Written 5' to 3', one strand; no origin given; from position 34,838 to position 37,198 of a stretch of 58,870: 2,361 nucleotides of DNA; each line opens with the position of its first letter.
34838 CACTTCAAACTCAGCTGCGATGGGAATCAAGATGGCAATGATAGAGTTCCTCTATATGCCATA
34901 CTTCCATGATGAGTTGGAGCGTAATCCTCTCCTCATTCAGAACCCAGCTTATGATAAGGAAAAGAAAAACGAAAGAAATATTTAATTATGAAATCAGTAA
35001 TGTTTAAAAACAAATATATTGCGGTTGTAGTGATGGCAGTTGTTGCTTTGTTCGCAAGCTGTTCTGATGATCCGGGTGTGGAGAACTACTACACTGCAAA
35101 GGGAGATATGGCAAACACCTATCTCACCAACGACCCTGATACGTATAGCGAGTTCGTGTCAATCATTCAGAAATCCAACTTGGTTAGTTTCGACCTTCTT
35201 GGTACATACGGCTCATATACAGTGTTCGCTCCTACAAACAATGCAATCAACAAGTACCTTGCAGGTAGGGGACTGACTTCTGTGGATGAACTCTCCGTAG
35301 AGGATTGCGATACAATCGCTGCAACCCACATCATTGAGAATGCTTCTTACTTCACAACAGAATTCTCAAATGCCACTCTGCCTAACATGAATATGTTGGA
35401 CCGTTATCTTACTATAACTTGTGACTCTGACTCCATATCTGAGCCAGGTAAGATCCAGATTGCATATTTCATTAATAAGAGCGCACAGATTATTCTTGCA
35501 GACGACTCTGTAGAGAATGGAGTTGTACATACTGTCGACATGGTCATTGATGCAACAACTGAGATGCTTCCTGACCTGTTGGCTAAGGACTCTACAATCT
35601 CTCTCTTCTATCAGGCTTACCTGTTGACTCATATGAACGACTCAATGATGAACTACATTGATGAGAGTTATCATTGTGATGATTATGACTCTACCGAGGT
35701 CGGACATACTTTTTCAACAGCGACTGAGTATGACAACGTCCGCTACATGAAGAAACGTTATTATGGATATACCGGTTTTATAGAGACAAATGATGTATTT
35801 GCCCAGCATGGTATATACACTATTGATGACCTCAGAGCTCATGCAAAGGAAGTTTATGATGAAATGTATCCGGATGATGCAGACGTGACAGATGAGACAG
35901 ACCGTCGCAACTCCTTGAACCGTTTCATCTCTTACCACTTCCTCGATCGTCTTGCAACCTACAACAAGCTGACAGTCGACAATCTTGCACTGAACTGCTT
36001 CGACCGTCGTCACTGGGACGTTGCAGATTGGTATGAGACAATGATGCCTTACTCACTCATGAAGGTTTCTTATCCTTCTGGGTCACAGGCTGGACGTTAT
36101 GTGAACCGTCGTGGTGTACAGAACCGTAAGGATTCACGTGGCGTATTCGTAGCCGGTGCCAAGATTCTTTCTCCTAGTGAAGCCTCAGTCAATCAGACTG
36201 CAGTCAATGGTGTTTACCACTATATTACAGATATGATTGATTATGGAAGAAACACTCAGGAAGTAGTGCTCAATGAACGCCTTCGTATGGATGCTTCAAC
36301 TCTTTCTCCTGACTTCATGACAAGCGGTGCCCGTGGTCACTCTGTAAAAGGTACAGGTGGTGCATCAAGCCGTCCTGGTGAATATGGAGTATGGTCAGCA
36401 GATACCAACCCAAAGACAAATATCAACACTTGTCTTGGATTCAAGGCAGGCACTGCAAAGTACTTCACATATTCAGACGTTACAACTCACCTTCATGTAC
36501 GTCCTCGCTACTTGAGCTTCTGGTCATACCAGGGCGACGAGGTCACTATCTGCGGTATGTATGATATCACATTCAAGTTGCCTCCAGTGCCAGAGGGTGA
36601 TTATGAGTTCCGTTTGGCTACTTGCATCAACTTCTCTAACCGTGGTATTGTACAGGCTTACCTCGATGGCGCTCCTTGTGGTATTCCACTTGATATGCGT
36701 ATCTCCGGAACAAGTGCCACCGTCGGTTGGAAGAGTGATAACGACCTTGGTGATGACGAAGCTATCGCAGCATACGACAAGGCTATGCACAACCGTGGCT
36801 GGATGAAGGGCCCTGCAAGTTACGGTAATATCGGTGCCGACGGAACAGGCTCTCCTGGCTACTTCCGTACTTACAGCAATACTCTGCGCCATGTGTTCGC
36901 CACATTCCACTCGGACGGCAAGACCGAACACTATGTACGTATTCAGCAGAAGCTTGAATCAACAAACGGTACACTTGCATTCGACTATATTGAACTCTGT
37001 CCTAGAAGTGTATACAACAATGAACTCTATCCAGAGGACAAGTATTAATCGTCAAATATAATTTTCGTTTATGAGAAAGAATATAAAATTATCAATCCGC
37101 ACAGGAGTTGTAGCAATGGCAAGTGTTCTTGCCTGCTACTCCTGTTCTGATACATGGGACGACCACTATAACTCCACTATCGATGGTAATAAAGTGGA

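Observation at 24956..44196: Double SusC/SusD locus built from a CotH-family protein and three fasciclin lipoproteins, with no recognisable CAZyme or regulator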

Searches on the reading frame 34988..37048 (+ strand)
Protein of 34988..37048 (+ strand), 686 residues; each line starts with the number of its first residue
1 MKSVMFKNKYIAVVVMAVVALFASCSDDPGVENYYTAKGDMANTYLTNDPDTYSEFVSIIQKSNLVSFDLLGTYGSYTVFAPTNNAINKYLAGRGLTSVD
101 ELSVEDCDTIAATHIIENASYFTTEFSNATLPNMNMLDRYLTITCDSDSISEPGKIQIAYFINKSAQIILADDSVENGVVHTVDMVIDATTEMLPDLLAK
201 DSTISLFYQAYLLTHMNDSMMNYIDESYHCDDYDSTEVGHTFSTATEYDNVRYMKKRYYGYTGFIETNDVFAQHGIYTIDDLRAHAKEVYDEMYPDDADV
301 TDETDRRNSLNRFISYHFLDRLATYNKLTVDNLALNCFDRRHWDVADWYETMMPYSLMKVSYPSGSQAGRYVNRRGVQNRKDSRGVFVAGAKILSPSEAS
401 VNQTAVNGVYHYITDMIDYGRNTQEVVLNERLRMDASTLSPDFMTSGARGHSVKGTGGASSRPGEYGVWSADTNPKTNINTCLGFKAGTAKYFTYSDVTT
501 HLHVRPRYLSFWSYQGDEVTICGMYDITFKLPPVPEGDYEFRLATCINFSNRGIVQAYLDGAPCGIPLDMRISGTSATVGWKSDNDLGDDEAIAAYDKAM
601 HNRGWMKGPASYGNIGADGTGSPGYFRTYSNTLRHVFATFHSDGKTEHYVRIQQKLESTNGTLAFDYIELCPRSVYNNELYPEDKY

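Call 3: search_protein_families(library=pfam, proteins=[window:34988-37048:+], max_evalue=0.01)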
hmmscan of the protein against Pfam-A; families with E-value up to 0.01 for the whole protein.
window:34988-37048:+ (686 aa): 1 family
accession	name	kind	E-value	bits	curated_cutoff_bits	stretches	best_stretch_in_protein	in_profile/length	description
PF02469.27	Fasciclin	-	1.9e-15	57.6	22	1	52-187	2-121/123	Fasciclin domain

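Call 4: search_protein_families(library=ncbifam, proteins=[window:34988-37048:+], max_evalue=0.01)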
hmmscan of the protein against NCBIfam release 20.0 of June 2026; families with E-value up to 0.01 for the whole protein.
window:34988-37048:+ (686 aa): 0 families

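Call 17: search_solved_structures(query=window:34988-37048:+, max_evalue=0.1)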
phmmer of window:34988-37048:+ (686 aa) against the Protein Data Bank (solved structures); distinct sequences matched with E-value up to 0.1: 12.
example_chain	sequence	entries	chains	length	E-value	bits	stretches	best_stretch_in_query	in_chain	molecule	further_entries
7asg_A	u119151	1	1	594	4.9e-06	28.6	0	70-219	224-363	Transforming growth factor-beta-induced protein ig-h3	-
7as7_A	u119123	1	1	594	4.9e-06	28.6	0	52-219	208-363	Transforming growth factor-beta-induced protein ig-h3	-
5yjh_A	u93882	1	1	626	5.6e-06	28.4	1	68-203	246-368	Periostin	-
5yjg_A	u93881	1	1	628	5.7e-06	28.3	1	68-203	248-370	Periostin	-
5nv6_A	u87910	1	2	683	6.9e-06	28.1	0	70-219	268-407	Transforming growth factor-beta-induced protein ig-h3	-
7asc_A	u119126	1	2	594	1.5e-05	26.9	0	70-219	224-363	Transforming growth factor-beta-induced protein ig-h3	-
5y6p_A1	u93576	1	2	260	0.01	17.6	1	53-200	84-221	LRC6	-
8c18_A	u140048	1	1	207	0.01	17.6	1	72-187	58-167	Astaxanthin binding fasciclin family protein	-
6tjv_Q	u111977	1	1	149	0.013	17.2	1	50-187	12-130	Tll0220 protein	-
2mxa_A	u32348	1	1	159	0.015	17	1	50-187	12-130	NDH-1 complex sensory subunit CupS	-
9wm8_A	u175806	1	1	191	0.074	14.8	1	57-187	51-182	AstaP-pink1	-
22iy_A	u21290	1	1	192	0.076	14.7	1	57-187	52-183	Astaxanthin-binding pink protein of fasciclin family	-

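Call 24: find_homologous_proteins(query=window:34988-37048:+)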
Query window:34988-37048:+ (686 aa): 791 proteins with E <= 0.001 among 8000 candidates; the best 120 are listed.
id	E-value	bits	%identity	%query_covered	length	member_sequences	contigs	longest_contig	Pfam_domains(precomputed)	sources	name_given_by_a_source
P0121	0.0e+0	1439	91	100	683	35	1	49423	PF02469.28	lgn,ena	-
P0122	0.0e+0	1439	90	99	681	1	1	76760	PF02469.28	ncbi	-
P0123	0.0e+0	1430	89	99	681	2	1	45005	PF02469.28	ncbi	-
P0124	0.0e+0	1415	89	99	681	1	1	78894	PF02469.28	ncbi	-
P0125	0.0e+0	1415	89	99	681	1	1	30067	PF02469.28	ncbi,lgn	-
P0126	0.0e+0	1409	89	100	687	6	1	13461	PF02469.28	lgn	-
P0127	0.0e+0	1406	88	99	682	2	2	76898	PF02469.28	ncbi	-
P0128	0.0e+0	1401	88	99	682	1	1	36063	PF02469.28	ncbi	-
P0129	0.0e+0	1379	87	100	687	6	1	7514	PF02469.28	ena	-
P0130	0.0e+0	1318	82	100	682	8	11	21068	PF02469.28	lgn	-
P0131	0.0e+0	1240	77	100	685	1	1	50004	PF02469.28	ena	-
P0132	0.0e+0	1196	77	98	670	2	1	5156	PF02469.28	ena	-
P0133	0.0e+0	1191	73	100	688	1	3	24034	PF02469.28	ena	-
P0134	0.0e+0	1182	74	99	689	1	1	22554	PF02469.28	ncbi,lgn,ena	-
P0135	0.0e+0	1161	73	99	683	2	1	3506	PF02469.28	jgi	-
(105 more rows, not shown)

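Call 28: find_related_loci(query=A1, collection=genome_contigs, flank=10000)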
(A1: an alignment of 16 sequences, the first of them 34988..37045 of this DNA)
Query A1 (686 aa) in genome_contigs; peptide patterns used: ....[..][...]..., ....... (x = any residue, [..] = any of these).
210 stretches matched a pattern; 181 encode a relative of the query (tblastn E <= 1e-3); the best 80 are kept; 80 distinct loci.
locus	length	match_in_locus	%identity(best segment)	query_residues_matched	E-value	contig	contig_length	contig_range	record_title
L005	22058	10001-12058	96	1-686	0e+0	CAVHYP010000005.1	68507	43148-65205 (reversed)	Bacteroidaceae bacterium isolate H07634-L1_cleanbin_000020 genome assembly, contig: Spades_H07634-L1_contig_258, whole g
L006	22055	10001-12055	90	1-686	0e+0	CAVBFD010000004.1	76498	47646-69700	Candidatus Methanomethylophilaceae archaeon isolate G02608-L1_cleanbin_000002 genome assembly, contig: Spades_G02608-L1_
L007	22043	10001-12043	82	1-685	0e+0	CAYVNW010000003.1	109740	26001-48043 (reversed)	MAG TPA_asm: uncultured Bacteroidaceae bacterium isolate SRP350583_co2_49 genome assembly, contig: NODE_142_length_10974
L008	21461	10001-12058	74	5-685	0e+0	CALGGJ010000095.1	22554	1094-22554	MAG TPA_asm: uncultured Prevotellaceae bacterium isolate ERR1278074_bin.33_CONCOCT_v1.1_MAG genome assembly, contig: ERZ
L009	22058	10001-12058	74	7-685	0e+0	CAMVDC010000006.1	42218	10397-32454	MAG TPA_asm: uncultured Prevotellaceae bacterium isolate SRR8387714_bin.50_metaWRAP_v1.3_MAG genome assembly, contig: ER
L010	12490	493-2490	73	13-686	0e+0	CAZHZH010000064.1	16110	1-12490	MAG TPA_asm: uncultured Bacteroidaceae bacterium isolate SRP225648_co1_97 genome assembly, contig: NODE_8979_length_1611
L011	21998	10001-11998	73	13-686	0e+0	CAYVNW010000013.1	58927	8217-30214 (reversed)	MAG TPA_asm: uncultured Bacteroidaceae bacterium isolate SRP350583_co2_49 genome assembly, contig: NODE_594_length_58927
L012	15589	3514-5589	72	1-685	0e+0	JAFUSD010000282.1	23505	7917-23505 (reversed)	MAG: Bacteroidaceae bacterium isolate RGIG4776 Roe_deer_Reticulum-3__c267813, whole genome shotgun sequence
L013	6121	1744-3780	72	11-685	0e+0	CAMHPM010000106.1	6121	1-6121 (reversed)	MAG: uncultured Prevotellaceae bacterium isolate SRR11784281_bin.104_metaWRAP_v1.3_MAG genome assembly, contig: ERZ12203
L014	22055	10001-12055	68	1-686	0e+0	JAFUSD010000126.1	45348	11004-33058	MAG: Bacteroidaceae bacterium isolate RGIG4776 Roe_deer_Reticulum-3__c115782, whole genome shotgun sequence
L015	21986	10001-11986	70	23-686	0e+0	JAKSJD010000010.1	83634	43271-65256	MAG: Bacteroidaceae bacterium isolate Horse_feces38 MAG038_10, whole genome shotgun sequence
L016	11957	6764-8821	70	1-686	0e+0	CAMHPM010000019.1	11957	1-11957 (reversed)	MAG: uncultured Prevotellaceae bacterium isolate SRR11784281_bin.104_metaWRAP_v1.3_MAG genome assembly, contig: ERZ12203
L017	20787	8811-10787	70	24-684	0e+0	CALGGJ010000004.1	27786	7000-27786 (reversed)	MAG TPA_asm: uncultured Prevotellaceae bacterium isolate ERR1278074_bin.33_CONCOCT_v1.1_MAG genome assembly, contig: ERZ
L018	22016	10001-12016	68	13-686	0e+0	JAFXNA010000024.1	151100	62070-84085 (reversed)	MAG: Bacteroidaceae bacterium isolate RGIG6563 Sheep_Reticulum-5__c1373, whole genome shotgun sequence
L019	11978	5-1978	70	27-686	0e+0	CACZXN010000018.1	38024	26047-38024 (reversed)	MAG: uncultured Bacteroidales bacterium isolate RUG13039 genome assembly, contig: RUG13039_asm_18, whole genome shotgun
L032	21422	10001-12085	56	1-686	0e+0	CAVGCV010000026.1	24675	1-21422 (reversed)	bacterium isolate H07676-L1_cleanbin_000009 genome assembly, contig: Spades_H07676-L1_contig_1594, whole genome shotgun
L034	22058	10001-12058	56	8-686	0e+0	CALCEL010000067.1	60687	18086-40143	MAG TPA_asm: uncultured Prevotellaceae bacterium isolate ERR1278104_bin.219_CONCOCT_v1.1_MAG genome assembly, contig: ER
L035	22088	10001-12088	54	3-685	0e+0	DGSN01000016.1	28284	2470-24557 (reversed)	MAG TPA_asm: Prevotellaceae bacterium UBA4361 UBA4361_contig_20459, whole genome shotgun sequence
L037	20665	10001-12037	53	10-686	0e+0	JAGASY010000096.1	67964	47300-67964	MAG: Bacteroidaceae bacterium isolate RGIG8745 Water_deer_Colon-4__c271363, whole genome shotgun sequence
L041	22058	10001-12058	53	6-685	0e+0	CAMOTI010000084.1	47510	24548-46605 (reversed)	MAG: uncultured Prevotellaceae bacterium isolate SRR873607_bin.20_metaWRAP_v1.3_MAG genome assembly, contig: ERZ1756086_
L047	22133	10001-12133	50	1-686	0e+0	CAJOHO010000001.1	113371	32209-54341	uncultured Bacteroidaceae bacterium isolate Red_deer_4_mag_139 genome assembly, contig: scaffold_113, whole genome shotg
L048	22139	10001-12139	52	1-686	0e+0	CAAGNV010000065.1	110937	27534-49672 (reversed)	MAG TPA_asm: Bacteroidaceae bacterium, isolate HGM04614, WGS project CAAGNV010000000 data, contig: SRS476874_53_k119_376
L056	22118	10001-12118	52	1-686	0e+0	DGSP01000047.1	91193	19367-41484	MAG TPA_asm: Prevotellaceae bacterium UBA4359 UBA4359_contig_3396, whole genome shotgun sequence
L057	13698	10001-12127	51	14-686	0e+0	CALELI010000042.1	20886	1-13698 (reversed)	MAG TPA_asm: uncultured Prevotellaceae bacterium isolate SRR6425801_bin.69_CONCOCT_v1.1_MAG genome assembly, contig: ERZ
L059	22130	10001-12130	50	1-686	0e+0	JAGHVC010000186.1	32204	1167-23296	MAG: Candidatus Minthosoma caballi isolate E5_9 c_000000931008, whole genome shotgun sequence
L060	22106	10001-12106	51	1-686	0e+0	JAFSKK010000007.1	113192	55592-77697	MAG: Bacteroidaceae bacterium isolate RGIG3223 Goat_Reticulum-2__c200, whole genome shotgun sequence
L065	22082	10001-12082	57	1-686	0e+0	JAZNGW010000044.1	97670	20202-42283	MAG: Bacteroidaceae bacterium isolate T1900044699_TS20190165.MAGScoT_cleanbin_000005 SGB_1791_k141_271831, whole genome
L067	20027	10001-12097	50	1-686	0e+0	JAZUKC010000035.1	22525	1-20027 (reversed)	MAG: Prevotella sp. isolate T1900045249_TH20190019.MAGScoT_cleanbin_000067 SGB_5735_k141_1531306, whole genome shotgun s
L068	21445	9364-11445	49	1-686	0e+0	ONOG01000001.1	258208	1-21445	uncultured Prevotellaceae bacterium isolate RUG483 genome assembly, contig: scaffold_54, whole genome shotgun sequence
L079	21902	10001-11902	44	9-679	1e-170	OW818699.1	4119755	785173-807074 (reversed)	metagenome genome assembly, chromosome: 1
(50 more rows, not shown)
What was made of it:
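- The hosts are almost all rumen, horse, deer or other gut Prevotellaceae MAGs, several with 2-3 copies (call 28). Herbivore-gut distribution (call 28).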

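Call 35: search_protein_families(library=pfam, proteins=[L032:3-1364:+, L037:1-1335:+, L059:2-1900:+, L079:1-2154:+, L060:3-1220:+, L067:2-1486:+, L079:18618-21350:+, L060:19646-22105:+, L032:19267-21282:-], max_evalue=0.001)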
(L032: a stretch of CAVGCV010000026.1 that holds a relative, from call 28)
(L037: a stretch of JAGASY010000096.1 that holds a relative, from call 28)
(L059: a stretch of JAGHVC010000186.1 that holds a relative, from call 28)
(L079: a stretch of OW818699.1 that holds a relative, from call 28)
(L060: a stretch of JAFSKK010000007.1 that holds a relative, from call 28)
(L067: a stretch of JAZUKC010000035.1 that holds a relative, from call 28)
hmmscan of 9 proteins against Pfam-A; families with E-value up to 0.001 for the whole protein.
L032:3-1364:+ (454 aa): 2 families
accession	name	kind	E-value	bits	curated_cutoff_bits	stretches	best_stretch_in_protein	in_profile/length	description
PF04616.20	Glyco_hydro_43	-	3.4e-24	86.1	32.2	1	44-334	67-288/288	Glycosyl hydrolases family 43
PF16369.11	GH43_C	-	1.2e-08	35.8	23.4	1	338-448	1-99/100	C-terminal lipocalin-like domain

L037:1-1335:+ (445 aa): 2 families
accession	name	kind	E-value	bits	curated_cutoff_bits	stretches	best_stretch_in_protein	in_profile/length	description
PF04616.20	Glyco_hydro_43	-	7.1e-20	72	32.2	1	38-325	66-288/288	Glycosyl hydrolases family 43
PF16369.11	GH43_C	-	4.2e-09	37.2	23.4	1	329-442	1-100/100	C-terminal lipocalin-like domain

L059:2-1900:+ (633 aa): 1 family
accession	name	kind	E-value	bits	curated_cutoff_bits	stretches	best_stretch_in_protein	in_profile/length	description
PF04616.20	Glyco_hydro_43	-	3.7e-22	79.4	32.2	1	144-436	11-281/288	Glycosyl hydrolases family 43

L079:1-2154:+ (718 aa): 1 family
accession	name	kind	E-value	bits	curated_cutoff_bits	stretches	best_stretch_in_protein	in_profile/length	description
PF18962.6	Por_Secre_tail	-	1e-05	26.2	27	1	651-717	8-75/75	Secretion system C-terminal sorting domain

L060:3-1220:+ (406 aa): 2 families
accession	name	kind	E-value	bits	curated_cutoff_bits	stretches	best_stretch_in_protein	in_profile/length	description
PF13385.13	Laminin_G_3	-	1.5e-13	51.6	27.6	1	160-344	1-151/151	Concanavalin A-like lectin/glucanases superfamily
PF20578.4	aBig_2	-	4.6e-05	23.6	27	1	27-89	19-83/89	Atrophied bacterial Ig domain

L067:2-1486:+ (495 aa): 4 families
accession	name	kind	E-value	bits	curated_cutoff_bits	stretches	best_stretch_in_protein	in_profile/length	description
PF16369.11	GH43_C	-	9.2e-13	49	23.4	1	8-80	31-95/100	C-terminal lipocalin-like domain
PF13385.13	Laminin_G_3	-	4.8e-09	37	27.6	1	264-422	15-151/151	Concanavalin A-like lectin/glucanases superfamily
PF20578.4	aBig_2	-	3.5e-07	30.4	27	1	112-176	16-83/89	Atrophied bacterial Ig domain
PF00404.24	Dockerin_1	-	6.3e-07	29.9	22.9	1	440-488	2-52/57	Dockerin type I domain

L079:18618-21350:+ (911 aa): 3 families
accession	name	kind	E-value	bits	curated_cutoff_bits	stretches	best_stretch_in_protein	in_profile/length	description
PF07944.18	Beta-AFase-like_GH127_cat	-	1.9e-66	225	24.9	1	384-688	76-371/376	Beta-L-arabinofuranosidase, GH127 catalytic domain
PF20736.2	Glyco_hydro127M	-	3e-21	75.8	24.2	1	702-810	1-95/95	Beta-L-arabinofuranosidase, GH127 middle domain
PF20737.2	Glyco_hydro127C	-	2.9e-08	33.7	23.7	1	813-893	2-62/71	Glycoside hydrolase family 127 C-terminal domain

L060:19646-22105:+ (820 aa): 2 families
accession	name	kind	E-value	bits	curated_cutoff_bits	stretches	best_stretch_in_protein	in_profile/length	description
PF13715.12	CarbopepD_reg_2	-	2.4e-11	44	32.2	1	25-103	2-88/88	CarboxypepD_reg-like domain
PF13620.12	CarboxypepD_reg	-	7.7e-08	33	32.3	1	25-81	3-65/82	Carboxypeptidase regulatory-like domain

L032:19267-21282:- (672 aa): 0 families
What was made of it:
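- L032 and L037: GH43+GH43_C head genes (call 35).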

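Call 36: search_protein_families(library=pfam, proteins=[L041:1322-3709:+, L041:3709-6114:+, L041:6239-8299:+, L041:8318-9874:+, L041:12242-16360:-, L041:16898-20191:+, L057:2252-6100:+, L057:6520-9876:+], max_evalue=0.001)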
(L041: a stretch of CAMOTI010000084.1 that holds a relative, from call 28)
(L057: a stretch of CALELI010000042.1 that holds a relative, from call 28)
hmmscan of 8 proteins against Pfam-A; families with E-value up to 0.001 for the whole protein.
L041:1322-3709:+ (796 aa): 2 families
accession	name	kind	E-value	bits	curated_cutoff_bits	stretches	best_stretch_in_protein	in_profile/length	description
PF15979.11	Glyco_hydro_115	-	3.9e-130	434.7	27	1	151-494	2-334/335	Glycosyl hydrolase family 115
PF17829.7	GH115_C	-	3e-06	27.6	24.1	1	648-794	15-157/172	Glycosyl hydrolase family 115 C-terminal domain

L041:3709-6114:+ (802 aa): 3 families
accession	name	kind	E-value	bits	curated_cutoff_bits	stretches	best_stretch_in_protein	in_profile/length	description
PF22124.2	Glyco_hydro_95_cat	-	2.9e-178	593.4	27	1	285-702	2-408/408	Glycosyl hydrolase family 95 catalytic domain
PF14498.12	Glyco_hyd_65N_2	-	4.6e-68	230.2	27.7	1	29-261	1-233/234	Glycosyl hydrolase family 65, N-terminal domain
PF21307.2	Glyco_hydro_95_C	-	2.9e-21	76.2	27.6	1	704-772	1-69/94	Glycoside hydrolase family 95, C-terminal domain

L041:6239-8299:+ (687 aa): 0 families

L041:8318-9874:+ (519 aa): 2 families
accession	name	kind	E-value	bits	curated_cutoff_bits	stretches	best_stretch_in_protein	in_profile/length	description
PF04616.20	Glyco_hydro_43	-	2.2e-41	142.5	32.2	1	24-289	2-288/288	Glycosyl hydrolases family 43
PF17851.8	GH43_C2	-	1.3e-08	35.2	22.7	1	335-514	20-194/203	Beta xylosidase C-terminal Concanavalin A-like domain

L041:12242-16360:- (1373 aa): 7 families
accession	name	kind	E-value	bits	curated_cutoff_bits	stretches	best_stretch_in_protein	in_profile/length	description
PF12833.13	HTH_18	-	2.3e-22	79.5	33.6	1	1279-1356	1-78/80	Helix-turn-helix domain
PF00072.30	Response_reg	-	2.9e-22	79.4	30.2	1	1112-1222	1-110/111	Response regulator receiver domain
PF07494.17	Reg_prop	-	4e-19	66.7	20.4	0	358-379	3-24/24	Two component regulator propeller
PF02518.31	HATPase_c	-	4.1e-17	63.1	26.4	1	902-1026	2-109/111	Histidine kinase-, DNA gyrase B-, and HSP90-like ATPase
PF00165.29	HTH_AraC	-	1.6e-14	54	26.6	2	1322-1355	8-40/42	Bacterial regulatory helix-turn-helix proteins, AraC family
PF07495.19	Y_Y_Y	-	3e-14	53.1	26.6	1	679-739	5-64/65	Y_Y_Y domain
PF00512.31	HisKA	-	1.7e-10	41.2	26.9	1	791-855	2-66/66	His Kinase A (phospho-acceptor) domain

L041:16898-20191:+ (1098 aa): 1 family
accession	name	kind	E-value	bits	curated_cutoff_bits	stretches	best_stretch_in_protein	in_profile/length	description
PF00404.24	Dockerin_1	-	7.6e-08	32.9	22.9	1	1045-1095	1-56/57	Dockerin type I domain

L057:2252-6100:+ (1283 aa): 16 families
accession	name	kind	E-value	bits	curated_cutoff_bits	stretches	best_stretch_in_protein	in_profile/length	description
PF07494.17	Reg_prop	-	5.9e-32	106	20.4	0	531-549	5-23/24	Two component regulator propeller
PF12833.13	HTH_18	-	2.5e-22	79.4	33.6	1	1202-1280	1-79/80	Helix-turn-helix domain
PF00072.30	Response_reg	-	2.7e-22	79.5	30.2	1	1036-1146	1-110/111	Response regulator receiver domain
PF08450.18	SGL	-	2.5e-15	57.2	26.3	0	86-149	36-101/246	SMP-30/Gluconolactonase/LRE-like region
PF02518.31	HATPase_c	-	1.6e-14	54.7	26.4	1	910-1018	2-107/111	Histidine kinase-, DNA gyrase B-, and HSP90-like ATPase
PF07495.19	Y_Y_Y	-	2.3e-14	53.4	26.6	1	679-741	2-64/65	Y_Y_Y domain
PF00165.29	HTH_AraC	-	8.5e-14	51.7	26.6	2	1244-1276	7-38/42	Bacterial regulatory helix-turn-helix proteins, AraC family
PF00512.31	HisKA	-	5.4e-11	42.8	26.9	1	797-861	2-64/66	His Kinase A (phospho-acceptor) domain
PF21959.2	DUF6923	-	3.9e-05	24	27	0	492-635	47-190/234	Repeat of unknown function (DUF6923)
PF24807.1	WD40_CDC20-Fz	-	0.00015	21.6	200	0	459-568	20-130/292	CDC20/Fizzy WD40 domain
PF24684.1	Vgb_lyase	-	0.00021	20.7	50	0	89-218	137-267/290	Virginiamycin B lyase family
PF02796.21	HTH_7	-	0.00023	21.7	23.8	0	1237-1261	14-37/45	Helix-turn-helix domain of resolvase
PF08279.18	HTH_11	-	0.00041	20.6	25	0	1193-1222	12-41/55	HTH domain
PF23748.1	Beta-prop_LRRK2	-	0.00067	19.2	26.9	0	521-563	264-306/359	LRRK2 beta propeller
PF00780.28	CNH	-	0.0008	19.8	26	0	461-522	4-66/255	CNH domain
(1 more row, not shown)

L057:6520-9876:+ (1119 aa): 0 families
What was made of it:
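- Closest known: Xylan utilization core. Same: Solitary Fas686 paralogues lie beside GH115-GH95-GH43, a set typical of complex xylan PULs (call 36).
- Solitary Fas686 paralogues lie beside GH115-GH95-GH43 and HTCS sensors (call 36).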
